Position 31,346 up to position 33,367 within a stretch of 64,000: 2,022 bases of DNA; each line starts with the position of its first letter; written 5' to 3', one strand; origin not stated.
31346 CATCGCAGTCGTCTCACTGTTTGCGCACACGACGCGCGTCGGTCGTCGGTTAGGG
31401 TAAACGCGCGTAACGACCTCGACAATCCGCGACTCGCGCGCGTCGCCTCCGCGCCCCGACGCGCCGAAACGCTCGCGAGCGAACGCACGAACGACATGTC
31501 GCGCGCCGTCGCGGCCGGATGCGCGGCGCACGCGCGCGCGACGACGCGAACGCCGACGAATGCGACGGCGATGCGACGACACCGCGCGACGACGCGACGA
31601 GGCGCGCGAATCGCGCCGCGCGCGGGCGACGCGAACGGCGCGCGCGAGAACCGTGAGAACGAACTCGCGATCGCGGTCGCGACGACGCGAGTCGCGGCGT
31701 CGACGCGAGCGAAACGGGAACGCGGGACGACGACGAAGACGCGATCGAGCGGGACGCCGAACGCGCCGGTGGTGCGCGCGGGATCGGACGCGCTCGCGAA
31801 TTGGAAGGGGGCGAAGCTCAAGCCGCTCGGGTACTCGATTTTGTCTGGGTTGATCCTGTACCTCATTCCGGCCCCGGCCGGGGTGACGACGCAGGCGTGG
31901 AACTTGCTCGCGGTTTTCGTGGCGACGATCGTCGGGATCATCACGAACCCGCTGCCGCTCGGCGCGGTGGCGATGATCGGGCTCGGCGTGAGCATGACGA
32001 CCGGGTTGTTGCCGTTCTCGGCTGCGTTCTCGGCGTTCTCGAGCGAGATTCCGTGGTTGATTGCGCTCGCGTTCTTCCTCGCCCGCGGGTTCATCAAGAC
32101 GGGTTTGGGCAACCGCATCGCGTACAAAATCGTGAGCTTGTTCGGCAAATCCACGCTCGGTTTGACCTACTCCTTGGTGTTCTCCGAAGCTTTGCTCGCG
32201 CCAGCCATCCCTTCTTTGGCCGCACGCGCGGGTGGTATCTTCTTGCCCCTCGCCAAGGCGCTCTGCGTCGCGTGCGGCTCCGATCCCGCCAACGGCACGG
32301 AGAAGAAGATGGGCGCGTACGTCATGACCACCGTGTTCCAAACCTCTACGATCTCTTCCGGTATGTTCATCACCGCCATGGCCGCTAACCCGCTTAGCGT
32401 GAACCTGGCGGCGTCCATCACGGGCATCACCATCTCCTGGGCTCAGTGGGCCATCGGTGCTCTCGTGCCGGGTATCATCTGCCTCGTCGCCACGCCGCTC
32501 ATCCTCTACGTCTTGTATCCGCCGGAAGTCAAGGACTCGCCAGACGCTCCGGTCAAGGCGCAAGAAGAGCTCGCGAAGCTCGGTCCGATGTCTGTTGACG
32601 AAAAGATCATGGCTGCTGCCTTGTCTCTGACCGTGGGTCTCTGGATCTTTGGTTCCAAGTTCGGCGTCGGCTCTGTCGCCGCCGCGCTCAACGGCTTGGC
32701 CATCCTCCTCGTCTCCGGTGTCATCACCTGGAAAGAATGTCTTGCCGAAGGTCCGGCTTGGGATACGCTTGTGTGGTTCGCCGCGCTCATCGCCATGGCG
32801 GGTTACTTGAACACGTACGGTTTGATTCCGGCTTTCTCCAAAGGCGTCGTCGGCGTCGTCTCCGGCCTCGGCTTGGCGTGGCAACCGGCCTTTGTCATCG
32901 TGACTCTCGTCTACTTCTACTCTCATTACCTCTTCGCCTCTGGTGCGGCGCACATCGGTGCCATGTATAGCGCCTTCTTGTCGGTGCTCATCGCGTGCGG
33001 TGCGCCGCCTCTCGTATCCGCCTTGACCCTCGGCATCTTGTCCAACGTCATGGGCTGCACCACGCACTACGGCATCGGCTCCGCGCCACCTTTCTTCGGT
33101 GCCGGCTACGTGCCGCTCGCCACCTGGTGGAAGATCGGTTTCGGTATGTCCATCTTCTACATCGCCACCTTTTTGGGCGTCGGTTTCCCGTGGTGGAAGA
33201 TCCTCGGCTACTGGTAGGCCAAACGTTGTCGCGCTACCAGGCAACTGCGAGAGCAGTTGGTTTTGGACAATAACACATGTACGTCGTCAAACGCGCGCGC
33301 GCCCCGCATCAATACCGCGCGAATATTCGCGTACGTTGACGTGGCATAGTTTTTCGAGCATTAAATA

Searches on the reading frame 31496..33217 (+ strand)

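Call 64: search_protein_families(library=pfam, proteins=[window:31496-33217:+], max_evalue=0.00001)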
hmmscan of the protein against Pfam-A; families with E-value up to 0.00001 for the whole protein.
window:31496-33217:+ (573 aa): 2 families
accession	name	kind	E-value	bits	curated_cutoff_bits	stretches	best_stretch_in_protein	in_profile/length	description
PF00939.25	Na_sulph_symp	-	3.2e-141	472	27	1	112-573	8-472/472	Sodium:sulfate symporter transmembrane region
PF03600.22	CitMHS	-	8.2e-16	58.4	31.9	1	146-513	2-336/336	Citrate transporter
